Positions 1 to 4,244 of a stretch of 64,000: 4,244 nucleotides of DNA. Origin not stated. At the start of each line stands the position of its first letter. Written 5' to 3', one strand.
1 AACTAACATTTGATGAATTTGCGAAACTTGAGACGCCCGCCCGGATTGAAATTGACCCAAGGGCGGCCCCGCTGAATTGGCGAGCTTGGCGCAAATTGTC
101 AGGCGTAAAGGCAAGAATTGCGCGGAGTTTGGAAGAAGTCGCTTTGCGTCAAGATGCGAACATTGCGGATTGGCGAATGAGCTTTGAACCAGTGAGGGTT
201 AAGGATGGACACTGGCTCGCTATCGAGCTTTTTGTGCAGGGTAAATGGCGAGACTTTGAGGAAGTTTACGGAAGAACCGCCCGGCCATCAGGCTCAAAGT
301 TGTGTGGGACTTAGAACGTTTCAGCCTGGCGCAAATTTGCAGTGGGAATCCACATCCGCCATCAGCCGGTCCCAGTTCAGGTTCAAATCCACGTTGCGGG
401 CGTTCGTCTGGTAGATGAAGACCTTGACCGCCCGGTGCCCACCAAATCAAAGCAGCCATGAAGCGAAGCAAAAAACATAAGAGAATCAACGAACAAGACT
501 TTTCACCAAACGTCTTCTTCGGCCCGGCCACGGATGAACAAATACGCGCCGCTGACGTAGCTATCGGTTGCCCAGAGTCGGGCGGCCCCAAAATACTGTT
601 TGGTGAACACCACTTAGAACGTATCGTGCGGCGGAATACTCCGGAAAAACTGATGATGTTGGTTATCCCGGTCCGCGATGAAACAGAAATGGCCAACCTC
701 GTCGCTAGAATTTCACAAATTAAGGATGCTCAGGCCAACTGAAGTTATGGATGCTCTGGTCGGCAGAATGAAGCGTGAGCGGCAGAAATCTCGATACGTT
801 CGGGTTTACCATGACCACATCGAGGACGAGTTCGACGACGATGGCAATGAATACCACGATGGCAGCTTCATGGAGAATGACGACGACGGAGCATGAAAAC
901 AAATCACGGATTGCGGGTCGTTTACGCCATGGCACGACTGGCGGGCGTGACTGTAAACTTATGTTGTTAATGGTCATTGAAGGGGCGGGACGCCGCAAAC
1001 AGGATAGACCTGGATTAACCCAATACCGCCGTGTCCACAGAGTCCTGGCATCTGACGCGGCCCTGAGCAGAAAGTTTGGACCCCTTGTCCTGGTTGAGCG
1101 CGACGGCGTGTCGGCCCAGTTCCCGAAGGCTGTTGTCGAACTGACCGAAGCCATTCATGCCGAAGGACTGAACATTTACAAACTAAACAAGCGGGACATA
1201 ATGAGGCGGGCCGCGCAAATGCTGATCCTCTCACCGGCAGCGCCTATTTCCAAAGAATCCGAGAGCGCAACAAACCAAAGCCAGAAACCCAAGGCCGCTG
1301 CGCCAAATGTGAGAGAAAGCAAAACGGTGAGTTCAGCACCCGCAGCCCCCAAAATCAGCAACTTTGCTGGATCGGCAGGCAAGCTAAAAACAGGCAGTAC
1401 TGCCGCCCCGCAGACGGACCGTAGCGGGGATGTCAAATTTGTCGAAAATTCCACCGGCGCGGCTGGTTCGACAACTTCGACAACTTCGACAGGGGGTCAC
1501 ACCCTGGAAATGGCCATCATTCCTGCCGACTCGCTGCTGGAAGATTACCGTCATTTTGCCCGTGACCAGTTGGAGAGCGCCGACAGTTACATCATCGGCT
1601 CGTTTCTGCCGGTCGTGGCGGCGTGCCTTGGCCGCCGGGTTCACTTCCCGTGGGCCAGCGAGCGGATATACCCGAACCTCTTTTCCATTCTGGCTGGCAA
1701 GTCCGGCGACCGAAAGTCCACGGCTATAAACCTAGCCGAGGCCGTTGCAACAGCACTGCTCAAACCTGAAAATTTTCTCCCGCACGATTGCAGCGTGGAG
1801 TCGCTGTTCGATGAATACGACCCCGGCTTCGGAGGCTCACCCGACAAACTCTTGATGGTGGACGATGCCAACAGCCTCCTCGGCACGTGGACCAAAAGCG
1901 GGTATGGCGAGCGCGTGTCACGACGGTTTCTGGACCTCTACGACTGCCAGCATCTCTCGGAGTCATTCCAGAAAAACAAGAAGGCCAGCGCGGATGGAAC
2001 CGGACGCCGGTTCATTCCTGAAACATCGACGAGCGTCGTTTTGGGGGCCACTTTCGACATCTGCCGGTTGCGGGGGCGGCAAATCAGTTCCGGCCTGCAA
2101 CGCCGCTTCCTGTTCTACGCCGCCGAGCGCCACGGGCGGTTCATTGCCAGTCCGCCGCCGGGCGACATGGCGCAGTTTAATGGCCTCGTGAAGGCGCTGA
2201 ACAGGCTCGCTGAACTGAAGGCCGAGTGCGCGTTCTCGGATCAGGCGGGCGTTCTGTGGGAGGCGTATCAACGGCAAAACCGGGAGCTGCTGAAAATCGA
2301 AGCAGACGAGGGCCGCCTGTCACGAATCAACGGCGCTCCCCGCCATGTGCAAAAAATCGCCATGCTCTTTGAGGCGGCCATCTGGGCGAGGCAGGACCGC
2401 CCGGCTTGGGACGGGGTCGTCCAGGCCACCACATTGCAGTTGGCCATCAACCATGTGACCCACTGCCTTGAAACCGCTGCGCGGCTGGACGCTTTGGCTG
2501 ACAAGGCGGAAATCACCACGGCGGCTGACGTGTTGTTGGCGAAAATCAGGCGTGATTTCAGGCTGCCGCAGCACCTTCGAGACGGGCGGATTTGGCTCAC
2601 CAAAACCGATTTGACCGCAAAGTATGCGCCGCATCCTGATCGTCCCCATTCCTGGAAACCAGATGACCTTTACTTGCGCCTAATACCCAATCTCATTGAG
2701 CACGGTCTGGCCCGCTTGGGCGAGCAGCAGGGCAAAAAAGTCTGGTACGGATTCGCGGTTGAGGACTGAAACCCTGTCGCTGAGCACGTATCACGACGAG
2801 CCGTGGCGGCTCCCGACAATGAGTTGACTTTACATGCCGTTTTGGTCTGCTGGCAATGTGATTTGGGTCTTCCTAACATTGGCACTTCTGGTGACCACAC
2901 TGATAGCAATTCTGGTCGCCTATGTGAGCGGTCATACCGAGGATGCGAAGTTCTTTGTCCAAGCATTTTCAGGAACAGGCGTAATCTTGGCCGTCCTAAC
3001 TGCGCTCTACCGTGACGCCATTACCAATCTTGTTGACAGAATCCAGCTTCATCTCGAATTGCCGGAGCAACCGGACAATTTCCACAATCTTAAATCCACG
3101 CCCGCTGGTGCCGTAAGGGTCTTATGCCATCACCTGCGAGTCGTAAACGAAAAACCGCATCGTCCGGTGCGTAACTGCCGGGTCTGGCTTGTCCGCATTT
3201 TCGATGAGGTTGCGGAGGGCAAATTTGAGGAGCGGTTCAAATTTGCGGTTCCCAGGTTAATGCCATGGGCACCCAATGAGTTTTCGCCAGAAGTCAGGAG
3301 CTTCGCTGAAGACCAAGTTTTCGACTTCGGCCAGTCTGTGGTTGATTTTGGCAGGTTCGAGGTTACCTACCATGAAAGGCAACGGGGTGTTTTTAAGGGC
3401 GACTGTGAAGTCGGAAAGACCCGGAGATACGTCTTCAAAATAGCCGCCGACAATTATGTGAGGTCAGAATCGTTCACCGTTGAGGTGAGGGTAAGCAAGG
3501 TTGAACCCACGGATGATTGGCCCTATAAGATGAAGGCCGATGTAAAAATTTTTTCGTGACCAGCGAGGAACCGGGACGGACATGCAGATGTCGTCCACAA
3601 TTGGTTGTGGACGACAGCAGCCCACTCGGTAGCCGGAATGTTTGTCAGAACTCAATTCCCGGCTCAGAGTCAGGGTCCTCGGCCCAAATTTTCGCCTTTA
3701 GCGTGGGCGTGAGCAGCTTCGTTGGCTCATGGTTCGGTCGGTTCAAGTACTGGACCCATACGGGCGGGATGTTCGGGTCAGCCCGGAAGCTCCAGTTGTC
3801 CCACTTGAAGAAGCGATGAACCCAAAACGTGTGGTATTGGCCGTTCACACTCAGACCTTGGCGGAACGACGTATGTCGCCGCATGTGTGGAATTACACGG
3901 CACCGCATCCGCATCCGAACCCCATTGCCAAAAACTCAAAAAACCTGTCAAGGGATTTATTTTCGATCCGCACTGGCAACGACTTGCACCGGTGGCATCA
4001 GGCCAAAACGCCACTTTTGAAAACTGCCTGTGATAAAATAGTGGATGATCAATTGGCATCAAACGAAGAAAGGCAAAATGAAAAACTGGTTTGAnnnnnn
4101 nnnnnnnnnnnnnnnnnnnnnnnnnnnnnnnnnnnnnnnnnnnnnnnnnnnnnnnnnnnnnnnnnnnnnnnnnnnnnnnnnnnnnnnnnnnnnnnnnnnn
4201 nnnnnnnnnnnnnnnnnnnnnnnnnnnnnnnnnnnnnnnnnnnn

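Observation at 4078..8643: Candidate uncharacterised module: GHKL-ATPase/HExxH fusion, small conserved protein and GIY-YIG-like protein, converging on RecD2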

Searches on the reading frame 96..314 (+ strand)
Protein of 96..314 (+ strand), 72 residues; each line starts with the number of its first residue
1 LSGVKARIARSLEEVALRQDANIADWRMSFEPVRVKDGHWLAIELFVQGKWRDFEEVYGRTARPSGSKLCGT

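Call 91: search_protein_families(library=pfam, proteins=[window:96-314:+], max_evalue=0.01)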
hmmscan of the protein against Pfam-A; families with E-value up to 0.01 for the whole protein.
window:96-314:+ (72 aa): 0 families
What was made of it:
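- Tried and rejected: Small ORFs flanking the DUF3987 gene and A. They have no Pfam hits (call 91).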

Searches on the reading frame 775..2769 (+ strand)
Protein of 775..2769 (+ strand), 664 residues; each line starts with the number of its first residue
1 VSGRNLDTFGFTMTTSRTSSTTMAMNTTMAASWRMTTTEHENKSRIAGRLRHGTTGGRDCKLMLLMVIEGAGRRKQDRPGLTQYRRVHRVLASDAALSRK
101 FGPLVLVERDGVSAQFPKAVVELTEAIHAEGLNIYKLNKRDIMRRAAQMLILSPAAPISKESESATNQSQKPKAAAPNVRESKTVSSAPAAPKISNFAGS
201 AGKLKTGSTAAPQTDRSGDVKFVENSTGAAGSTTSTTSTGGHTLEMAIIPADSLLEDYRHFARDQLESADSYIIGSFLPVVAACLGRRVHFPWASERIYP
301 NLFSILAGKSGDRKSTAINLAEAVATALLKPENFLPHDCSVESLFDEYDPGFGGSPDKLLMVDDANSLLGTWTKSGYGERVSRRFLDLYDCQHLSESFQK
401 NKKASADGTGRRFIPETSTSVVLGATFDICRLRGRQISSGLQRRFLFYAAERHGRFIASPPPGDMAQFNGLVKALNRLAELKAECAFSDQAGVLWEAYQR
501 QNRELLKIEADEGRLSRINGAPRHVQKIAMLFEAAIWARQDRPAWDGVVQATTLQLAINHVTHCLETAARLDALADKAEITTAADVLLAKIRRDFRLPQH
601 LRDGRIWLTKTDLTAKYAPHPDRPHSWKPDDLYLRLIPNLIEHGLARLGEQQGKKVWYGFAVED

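Call 4: search_protein_families(library=pfam, proteins=[window:775-2769:+], max_evalue=0.1)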
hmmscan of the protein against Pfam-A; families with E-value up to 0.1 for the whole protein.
window:775-2769:+ (664 aa): 1 family
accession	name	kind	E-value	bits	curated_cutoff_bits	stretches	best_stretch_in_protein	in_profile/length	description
PF13148.11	DUF3987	-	2.3e-13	50.5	27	2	408-571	187-361/364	Protein of unknown function (DUF3987)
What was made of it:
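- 775..2769 (+): DUF3987 / primase-helicase-like gene upstream of A. A mobile-element replication-type gene, not found next to any other A homologue. Pfam DUF3987, 2.3e-13 (call 4).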

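Call 5: search_protein_families(library=padloc, proteins=[window:775-2769:+], max_evalue=0.1)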
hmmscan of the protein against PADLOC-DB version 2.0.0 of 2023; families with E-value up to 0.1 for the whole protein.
window:775-2769:+ (664 aa): 0 families

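Call 8: search_protein_families(library=ncbifam, proteins=[window:775-2769:+], max_evalue=0.1)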
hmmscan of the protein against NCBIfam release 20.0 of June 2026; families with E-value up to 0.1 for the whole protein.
window:775-2769:+ (664 aa): 0 families

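Call 9: search_protein_families(library=phrogs, proteins=[window:775-2769:+], max_evalue=0.1)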
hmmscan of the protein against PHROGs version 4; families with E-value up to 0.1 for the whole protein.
window:775-2769:+ (664 aa): 5 families
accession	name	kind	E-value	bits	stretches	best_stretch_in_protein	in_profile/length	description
phrog_14296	-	DNA, RNA and nucleotide metabolism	4.9e-13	49.9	1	254-349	4-97/417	DNA primase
phrog_3022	-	DNA, RNA and nucleotide metabolism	0.0035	16.8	1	276-449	384-562/788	DNA primase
phrog_5311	-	DNA, RNA and nucleotide metabolism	0.011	15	1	249-320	261-330/692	helicase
phrog_10514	-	DNA, RNA and nucleotide metabolism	0.021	14.1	1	253-405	342-494/750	DNA primase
phrog_2373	-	DNA, RNA and nucleotide metabolism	0.026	14.1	1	257-321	68-132/515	DNA helicase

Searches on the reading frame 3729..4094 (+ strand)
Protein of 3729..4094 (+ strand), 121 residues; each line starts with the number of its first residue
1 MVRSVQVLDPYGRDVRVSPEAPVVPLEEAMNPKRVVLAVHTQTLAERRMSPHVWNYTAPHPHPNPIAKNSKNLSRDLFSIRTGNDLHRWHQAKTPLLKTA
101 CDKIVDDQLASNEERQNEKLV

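Call 91: search_protein_families(library=pfam, proteins=[window:3729-4094:+], max_evalue=0.01)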
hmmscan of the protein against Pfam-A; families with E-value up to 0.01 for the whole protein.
window:3729-4094:+ (121 aa): 0 families
